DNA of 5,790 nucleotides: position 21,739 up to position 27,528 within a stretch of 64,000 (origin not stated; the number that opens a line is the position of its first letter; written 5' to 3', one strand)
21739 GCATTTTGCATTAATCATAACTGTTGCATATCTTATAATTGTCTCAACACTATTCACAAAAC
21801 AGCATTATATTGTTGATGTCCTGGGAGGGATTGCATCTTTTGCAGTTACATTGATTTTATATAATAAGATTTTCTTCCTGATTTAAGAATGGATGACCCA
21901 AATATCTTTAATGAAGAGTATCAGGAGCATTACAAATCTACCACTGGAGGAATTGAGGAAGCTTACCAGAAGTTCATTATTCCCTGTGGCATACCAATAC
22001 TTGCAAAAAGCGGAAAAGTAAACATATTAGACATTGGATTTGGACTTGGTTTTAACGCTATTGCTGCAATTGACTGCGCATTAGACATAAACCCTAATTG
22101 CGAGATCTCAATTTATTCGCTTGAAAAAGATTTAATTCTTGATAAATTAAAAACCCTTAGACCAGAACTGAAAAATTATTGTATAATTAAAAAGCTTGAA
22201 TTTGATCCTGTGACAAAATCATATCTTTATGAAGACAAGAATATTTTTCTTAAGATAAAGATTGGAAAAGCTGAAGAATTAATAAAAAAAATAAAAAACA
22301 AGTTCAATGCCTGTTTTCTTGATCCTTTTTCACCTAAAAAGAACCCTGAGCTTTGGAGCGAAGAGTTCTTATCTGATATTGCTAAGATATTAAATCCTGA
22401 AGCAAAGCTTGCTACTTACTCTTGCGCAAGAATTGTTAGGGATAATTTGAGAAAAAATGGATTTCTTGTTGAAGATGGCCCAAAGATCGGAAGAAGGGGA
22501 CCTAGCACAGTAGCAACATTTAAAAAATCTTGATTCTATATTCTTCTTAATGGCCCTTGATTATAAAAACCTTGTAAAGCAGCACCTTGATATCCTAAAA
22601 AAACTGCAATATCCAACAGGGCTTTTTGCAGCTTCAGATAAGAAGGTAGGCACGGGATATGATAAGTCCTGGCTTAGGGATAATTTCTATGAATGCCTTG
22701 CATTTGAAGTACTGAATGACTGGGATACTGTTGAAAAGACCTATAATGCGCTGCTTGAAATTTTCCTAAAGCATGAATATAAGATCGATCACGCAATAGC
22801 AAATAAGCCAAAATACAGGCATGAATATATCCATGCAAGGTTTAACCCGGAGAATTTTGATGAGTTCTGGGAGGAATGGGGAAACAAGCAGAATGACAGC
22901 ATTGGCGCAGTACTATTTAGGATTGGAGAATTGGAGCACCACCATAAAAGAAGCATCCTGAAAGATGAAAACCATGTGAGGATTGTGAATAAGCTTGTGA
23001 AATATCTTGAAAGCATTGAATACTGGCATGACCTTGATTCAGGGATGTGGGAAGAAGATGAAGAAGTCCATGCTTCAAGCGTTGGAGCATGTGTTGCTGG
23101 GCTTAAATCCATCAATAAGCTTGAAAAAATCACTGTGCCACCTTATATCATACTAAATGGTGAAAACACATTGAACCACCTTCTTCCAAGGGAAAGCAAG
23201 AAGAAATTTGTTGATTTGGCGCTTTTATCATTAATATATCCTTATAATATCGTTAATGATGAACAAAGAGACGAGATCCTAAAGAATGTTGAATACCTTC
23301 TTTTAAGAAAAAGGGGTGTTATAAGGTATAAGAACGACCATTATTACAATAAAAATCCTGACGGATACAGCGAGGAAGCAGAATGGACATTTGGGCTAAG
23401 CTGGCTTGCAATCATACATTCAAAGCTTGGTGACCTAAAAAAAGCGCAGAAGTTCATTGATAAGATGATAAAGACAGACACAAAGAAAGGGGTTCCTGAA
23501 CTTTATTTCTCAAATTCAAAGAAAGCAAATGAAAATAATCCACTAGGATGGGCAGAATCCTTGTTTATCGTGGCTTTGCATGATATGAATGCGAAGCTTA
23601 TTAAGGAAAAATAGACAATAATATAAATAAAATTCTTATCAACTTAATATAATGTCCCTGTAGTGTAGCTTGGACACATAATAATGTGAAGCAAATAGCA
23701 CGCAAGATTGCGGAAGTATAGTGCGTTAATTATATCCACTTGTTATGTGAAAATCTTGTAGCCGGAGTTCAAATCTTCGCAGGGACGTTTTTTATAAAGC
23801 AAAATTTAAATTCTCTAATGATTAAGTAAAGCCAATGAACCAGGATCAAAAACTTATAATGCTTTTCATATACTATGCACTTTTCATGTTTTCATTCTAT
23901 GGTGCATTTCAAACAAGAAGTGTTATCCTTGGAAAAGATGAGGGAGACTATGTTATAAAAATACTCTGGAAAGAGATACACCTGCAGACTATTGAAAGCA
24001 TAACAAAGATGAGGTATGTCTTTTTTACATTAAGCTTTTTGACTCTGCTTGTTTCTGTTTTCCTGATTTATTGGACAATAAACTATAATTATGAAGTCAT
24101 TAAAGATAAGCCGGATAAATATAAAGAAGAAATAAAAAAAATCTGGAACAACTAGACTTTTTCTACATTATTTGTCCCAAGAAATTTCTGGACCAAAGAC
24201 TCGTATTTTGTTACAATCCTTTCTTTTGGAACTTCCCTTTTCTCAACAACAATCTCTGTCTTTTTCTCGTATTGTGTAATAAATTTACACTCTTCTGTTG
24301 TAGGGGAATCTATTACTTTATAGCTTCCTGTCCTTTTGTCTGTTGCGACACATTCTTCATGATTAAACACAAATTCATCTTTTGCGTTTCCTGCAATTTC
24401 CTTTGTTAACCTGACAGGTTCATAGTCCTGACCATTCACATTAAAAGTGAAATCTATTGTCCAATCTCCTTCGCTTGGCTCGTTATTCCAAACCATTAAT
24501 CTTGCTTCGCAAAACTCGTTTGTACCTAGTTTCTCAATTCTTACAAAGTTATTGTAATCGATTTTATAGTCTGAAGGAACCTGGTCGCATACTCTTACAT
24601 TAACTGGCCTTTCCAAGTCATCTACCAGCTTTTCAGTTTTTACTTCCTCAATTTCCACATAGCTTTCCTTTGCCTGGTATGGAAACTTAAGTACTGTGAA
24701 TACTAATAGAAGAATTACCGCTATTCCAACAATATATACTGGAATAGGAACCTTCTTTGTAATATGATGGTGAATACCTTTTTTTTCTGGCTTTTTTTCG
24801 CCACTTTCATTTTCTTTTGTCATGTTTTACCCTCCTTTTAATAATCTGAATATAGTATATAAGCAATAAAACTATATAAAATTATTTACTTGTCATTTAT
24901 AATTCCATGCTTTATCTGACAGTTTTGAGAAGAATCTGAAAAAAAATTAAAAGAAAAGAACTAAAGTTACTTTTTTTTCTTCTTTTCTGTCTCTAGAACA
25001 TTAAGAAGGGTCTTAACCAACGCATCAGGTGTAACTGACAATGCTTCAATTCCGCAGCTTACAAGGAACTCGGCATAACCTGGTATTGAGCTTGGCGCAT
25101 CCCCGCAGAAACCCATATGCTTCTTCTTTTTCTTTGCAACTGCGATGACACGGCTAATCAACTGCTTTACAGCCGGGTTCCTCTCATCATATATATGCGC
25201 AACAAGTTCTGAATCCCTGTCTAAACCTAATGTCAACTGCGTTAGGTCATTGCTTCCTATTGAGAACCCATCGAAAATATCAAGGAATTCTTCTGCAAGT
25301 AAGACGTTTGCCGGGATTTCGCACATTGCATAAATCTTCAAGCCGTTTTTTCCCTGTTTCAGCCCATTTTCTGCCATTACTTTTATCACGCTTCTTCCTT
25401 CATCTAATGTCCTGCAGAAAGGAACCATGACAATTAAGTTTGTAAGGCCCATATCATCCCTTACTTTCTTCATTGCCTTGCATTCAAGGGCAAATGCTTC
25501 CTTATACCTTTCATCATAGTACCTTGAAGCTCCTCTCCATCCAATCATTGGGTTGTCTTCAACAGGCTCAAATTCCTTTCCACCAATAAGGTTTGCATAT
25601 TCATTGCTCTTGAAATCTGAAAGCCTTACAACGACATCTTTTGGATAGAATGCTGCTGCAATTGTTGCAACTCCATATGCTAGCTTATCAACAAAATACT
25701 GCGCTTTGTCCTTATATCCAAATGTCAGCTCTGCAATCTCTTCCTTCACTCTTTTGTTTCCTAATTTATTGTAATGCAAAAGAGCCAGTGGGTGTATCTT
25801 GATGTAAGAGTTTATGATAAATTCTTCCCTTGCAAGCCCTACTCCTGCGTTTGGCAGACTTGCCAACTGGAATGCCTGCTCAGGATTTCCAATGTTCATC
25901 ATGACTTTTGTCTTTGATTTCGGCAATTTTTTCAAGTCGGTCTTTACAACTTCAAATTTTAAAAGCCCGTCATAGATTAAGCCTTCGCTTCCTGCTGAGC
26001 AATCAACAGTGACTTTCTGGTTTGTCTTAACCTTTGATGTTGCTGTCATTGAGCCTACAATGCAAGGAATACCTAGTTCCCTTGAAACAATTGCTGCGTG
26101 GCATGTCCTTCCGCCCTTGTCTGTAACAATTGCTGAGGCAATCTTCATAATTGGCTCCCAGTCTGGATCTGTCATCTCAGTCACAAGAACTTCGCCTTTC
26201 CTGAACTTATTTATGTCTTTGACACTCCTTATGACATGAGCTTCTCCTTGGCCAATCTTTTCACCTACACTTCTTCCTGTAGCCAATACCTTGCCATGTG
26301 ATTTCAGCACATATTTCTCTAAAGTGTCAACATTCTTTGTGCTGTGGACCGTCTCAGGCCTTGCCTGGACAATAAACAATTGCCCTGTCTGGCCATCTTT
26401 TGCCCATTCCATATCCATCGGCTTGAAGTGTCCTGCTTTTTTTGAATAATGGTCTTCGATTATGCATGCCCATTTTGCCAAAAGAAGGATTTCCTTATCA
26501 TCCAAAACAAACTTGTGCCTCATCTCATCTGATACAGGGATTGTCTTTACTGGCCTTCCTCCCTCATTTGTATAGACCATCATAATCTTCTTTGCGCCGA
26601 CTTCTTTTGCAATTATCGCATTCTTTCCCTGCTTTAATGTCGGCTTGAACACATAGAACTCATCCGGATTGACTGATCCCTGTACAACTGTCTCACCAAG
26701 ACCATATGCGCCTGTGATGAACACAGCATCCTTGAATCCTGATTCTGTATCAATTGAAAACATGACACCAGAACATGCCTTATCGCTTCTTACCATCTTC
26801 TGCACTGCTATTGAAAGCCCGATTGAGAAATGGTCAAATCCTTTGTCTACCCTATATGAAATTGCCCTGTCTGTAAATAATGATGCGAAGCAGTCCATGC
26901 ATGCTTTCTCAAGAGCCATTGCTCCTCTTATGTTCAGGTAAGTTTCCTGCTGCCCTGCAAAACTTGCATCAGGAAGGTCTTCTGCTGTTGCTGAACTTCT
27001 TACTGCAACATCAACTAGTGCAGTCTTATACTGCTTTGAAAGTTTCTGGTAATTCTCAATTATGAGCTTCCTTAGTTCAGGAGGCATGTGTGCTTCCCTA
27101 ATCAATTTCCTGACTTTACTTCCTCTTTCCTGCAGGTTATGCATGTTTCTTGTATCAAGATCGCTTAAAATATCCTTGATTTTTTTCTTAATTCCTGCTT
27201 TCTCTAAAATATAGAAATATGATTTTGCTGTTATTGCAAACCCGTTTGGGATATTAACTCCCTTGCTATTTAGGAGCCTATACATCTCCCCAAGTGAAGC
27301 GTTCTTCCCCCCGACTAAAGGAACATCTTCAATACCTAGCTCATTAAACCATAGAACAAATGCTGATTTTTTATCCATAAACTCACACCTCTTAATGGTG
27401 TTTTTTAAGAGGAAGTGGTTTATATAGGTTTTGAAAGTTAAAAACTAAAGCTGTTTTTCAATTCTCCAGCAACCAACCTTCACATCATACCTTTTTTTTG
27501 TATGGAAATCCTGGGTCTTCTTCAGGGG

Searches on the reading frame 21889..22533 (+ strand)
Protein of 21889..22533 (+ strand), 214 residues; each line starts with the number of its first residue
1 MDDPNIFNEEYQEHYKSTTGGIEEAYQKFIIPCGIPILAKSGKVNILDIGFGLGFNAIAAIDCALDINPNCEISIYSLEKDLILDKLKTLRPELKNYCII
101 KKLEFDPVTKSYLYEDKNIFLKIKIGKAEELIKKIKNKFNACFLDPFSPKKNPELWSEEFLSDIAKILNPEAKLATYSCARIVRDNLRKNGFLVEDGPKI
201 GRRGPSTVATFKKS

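Call 91: search_protein_families(library=pfam, proteins=[window:21889-22533:+], max_evalue=0.0001)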
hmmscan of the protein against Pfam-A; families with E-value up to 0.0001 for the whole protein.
window:21889-22533:+ (214 aa): 1 family
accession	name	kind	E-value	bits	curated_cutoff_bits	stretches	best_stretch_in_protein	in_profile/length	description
PF05430.17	Methyltransf_30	-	1.1e-30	106.5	22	1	113-210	25-122/124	S-adenosyl-L-methionine-dependent methyltransferase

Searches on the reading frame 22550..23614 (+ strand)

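Call 91: search_protein_families(library=pfam, proteins=[window:22550-23614:+], max_evalue=0.0001)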
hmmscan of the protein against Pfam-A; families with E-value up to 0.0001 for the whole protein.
window:22550-23614:+ (354 aa): 1 family
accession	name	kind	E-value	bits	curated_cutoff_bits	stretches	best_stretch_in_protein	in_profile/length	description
PF00723.27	Glyco_hydro_15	-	9.7e-15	54.8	22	1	12-325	10-261/427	Glycosyl hydrolases family 15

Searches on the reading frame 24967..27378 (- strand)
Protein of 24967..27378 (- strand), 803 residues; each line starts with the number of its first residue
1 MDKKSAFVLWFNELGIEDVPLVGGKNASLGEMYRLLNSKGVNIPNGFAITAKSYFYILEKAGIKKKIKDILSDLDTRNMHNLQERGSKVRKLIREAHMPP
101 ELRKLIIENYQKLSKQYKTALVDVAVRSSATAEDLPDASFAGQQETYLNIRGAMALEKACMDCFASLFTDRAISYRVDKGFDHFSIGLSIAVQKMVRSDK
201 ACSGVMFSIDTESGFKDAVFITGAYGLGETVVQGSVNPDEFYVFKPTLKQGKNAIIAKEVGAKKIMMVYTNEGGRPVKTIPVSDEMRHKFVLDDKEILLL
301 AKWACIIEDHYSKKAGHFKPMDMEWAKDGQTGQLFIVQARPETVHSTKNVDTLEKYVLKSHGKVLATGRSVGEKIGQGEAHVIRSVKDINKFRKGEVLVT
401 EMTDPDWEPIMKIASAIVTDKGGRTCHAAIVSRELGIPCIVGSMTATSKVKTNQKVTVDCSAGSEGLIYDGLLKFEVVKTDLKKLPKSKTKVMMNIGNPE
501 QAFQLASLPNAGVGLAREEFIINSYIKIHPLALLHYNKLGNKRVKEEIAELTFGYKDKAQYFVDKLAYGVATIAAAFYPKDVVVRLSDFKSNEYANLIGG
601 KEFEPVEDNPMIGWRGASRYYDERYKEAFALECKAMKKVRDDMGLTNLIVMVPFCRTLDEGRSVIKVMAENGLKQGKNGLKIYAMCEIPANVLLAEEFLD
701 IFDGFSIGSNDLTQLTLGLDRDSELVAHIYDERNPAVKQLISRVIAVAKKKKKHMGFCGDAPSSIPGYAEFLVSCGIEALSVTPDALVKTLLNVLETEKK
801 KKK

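Call 11: search_protein_families(library=pfam, proteins=[window:24967-27378:-], max_evalue=0.001)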
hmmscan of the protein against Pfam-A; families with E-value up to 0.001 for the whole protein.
window:24967-27378:- (803 aa): 3 families
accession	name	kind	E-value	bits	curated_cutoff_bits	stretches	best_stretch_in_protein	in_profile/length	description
PF01326.24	PPDK_N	-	3.7e-120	401.6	27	1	20-353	2-320/328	Pyruvate phosphate dikinase, AMP/ATP-binding domain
PF02896.24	PEP-utilizers_C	-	1.7e-59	201.9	22.8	1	485-790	15-284/293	PEP-utilising enzyme, PEP-binding domain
PF00391.29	PEP-utilizers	-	1e-26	92.7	23.1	1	392-463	1-72/72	PEP-utilising enzyme, mobile domain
